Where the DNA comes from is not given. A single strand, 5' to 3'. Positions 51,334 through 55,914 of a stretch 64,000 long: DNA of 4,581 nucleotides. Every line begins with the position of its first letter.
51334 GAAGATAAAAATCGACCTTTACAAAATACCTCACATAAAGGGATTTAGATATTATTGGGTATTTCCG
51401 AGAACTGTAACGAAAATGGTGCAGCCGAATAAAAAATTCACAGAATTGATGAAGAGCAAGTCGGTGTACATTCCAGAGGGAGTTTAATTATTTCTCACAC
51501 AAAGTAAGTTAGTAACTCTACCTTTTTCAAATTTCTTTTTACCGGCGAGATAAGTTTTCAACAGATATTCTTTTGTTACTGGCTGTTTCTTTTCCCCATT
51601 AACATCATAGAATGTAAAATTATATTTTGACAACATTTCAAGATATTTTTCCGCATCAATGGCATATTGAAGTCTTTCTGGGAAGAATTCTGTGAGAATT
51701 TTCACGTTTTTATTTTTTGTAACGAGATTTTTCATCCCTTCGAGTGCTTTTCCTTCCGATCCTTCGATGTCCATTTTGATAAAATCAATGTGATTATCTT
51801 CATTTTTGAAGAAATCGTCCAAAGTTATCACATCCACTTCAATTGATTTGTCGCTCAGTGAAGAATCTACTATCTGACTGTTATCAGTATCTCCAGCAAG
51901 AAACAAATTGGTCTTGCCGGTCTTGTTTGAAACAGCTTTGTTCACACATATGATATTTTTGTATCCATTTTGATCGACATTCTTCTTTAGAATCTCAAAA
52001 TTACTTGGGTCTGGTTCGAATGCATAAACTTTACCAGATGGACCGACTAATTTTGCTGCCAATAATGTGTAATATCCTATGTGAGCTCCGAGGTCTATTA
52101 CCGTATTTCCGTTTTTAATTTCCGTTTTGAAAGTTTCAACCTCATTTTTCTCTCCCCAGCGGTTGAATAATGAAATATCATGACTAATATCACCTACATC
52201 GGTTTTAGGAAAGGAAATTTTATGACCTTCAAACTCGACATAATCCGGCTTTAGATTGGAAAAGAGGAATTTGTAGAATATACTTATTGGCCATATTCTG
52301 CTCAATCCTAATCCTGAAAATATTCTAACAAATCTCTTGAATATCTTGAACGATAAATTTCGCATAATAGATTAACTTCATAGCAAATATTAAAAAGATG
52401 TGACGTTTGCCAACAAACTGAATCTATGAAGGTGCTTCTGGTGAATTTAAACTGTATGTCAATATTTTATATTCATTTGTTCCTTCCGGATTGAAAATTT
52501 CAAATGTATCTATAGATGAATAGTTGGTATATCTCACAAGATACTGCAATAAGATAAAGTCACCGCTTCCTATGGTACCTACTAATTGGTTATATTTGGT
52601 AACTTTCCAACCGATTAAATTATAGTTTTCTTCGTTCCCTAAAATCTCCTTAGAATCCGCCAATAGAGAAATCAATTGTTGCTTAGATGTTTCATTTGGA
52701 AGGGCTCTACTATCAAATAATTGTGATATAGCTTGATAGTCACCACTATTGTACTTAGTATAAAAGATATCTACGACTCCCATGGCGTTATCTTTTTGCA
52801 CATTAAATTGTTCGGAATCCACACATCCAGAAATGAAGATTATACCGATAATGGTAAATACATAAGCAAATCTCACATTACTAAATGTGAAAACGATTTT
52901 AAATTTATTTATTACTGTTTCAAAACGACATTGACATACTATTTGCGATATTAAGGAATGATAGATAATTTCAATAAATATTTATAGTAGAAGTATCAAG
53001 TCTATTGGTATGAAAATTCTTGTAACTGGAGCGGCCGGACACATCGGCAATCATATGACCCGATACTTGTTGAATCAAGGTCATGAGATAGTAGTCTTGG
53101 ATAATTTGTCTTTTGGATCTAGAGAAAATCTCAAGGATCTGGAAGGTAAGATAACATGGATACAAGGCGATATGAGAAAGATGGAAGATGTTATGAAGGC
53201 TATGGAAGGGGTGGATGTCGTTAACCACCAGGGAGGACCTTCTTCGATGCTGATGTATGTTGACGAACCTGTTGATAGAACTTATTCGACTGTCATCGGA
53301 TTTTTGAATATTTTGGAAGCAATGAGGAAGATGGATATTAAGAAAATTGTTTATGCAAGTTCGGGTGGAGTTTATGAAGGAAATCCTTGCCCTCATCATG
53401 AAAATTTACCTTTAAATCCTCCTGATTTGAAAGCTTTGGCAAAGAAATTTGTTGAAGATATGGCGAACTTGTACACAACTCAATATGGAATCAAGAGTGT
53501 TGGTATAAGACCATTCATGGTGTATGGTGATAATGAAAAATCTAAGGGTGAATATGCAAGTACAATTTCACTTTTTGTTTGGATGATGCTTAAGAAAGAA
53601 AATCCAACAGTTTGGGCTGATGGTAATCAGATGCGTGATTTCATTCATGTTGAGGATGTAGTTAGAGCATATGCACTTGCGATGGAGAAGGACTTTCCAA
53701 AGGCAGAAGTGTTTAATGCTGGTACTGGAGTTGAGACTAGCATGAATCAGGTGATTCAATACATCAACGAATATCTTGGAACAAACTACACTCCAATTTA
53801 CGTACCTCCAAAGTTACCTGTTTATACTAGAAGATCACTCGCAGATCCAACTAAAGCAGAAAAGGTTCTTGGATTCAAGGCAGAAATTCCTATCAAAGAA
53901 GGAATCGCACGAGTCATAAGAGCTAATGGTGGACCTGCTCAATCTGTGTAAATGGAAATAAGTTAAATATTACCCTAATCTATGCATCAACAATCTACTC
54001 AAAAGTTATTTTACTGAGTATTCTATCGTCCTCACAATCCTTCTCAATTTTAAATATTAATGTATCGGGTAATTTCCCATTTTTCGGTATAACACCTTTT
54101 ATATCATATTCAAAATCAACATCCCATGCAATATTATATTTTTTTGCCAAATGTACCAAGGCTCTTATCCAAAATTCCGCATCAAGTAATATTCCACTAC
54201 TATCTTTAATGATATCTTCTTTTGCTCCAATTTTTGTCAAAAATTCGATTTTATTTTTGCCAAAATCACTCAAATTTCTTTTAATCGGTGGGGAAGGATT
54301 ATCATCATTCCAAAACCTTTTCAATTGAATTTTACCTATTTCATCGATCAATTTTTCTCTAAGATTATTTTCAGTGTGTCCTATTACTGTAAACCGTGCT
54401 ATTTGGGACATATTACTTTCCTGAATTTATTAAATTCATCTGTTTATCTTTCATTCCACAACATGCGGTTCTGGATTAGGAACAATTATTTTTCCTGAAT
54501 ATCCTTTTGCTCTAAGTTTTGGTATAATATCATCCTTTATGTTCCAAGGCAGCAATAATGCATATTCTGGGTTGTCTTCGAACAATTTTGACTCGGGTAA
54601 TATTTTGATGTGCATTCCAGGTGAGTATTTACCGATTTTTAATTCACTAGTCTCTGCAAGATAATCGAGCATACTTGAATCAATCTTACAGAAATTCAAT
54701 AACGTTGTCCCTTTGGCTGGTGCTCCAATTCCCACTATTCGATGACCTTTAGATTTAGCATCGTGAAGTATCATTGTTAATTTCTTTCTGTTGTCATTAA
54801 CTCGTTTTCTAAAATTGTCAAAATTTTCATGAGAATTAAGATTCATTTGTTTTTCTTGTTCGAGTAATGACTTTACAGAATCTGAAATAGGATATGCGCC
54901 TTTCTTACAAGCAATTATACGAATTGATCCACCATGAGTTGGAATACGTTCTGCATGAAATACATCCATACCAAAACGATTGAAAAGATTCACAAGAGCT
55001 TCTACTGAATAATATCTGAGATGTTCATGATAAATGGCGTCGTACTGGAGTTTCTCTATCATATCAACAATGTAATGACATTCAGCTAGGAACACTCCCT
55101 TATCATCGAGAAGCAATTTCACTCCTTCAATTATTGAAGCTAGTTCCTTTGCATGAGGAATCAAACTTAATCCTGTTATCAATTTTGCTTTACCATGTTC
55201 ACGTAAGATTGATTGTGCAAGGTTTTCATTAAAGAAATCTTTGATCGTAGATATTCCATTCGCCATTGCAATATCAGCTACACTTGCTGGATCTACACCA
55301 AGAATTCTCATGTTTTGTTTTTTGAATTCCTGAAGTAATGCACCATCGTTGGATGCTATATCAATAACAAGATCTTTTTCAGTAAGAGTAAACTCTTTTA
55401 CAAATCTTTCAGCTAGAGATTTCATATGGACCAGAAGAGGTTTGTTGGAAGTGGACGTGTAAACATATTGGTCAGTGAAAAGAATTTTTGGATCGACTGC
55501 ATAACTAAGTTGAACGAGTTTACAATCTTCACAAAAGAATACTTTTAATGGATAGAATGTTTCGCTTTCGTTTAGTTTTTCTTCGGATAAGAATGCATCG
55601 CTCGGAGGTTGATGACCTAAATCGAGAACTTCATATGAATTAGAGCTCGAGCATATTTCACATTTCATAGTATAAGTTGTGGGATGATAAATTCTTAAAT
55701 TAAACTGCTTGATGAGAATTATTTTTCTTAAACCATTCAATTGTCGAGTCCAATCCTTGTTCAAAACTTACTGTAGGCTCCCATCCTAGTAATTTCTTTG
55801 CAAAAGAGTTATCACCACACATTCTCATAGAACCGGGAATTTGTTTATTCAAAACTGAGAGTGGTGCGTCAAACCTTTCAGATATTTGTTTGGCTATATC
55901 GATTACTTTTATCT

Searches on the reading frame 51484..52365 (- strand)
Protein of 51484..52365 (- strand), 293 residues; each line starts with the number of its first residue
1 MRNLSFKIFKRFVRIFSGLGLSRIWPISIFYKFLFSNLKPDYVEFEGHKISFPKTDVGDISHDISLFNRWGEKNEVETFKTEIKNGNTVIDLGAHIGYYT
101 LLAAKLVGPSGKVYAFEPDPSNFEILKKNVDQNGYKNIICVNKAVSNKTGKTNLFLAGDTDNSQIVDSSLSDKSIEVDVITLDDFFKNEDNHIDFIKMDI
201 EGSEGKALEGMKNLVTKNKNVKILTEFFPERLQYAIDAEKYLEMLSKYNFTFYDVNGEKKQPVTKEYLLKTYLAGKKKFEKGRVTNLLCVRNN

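Call 34: search_protein_families(library=pfam, proteins=[window:51484-52365:-], max_evalue=0.001)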
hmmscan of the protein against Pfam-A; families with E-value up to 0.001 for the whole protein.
window:51484-52365:- (293 aa): 6 families
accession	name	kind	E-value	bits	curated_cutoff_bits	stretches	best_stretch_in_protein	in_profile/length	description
PF05050.19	Methyltransf_21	-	2.3e-24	86.9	22.7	1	91-246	1-167/173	Methyltransferase FkbM domain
PF02475.24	TRM5-TYW2_MTfase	-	5.3e-09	36.7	28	1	72-142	23-93/164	TRM5/TYW2 methyltransferase domain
PF13847.12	Methyltransf_31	-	1.9e-05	24.8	27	1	83-138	1-56/145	Methyltransferase domain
PF01596.23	Methyltransf_3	-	0.00016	21.5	22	1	82-144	41-103/204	O-methyltransferase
PF01728.25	FtsJ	-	0.00034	21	24.1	1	82-179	18-105/181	FtsJ-like methyltransferase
PF01135.25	PCMT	-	0.00038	20.7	20.3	1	82-141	70-129/210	Protein-L-isoaspartate(D-aspartate) O-methyltransferase (PCMT)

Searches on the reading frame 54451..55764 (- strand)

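Call 34: search_protein_families(library=pfam, proteins=[window:54451-55764:-], max_evalue=0.001)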
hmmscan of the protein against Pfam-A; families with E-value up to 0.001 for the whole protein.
window:54451-55764:- (437 aa): 3 families
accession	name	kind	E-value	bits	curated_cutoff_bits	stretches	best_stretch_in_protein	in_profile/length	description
PF08484.17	Methyltransf_14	-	7.1e-49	166.1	23.5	1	275-431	1-160/160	C-methyltransferase C-terminal domain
PF08421.16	Methyltransf_13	-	1.8e-23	82.9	31.3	1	35-96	1-62/62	Putative zinc binding domain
PF13489.12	Methyltransf_23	-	5.2e-12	46.2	27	1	117-269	8-162/164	Methyltransferase domain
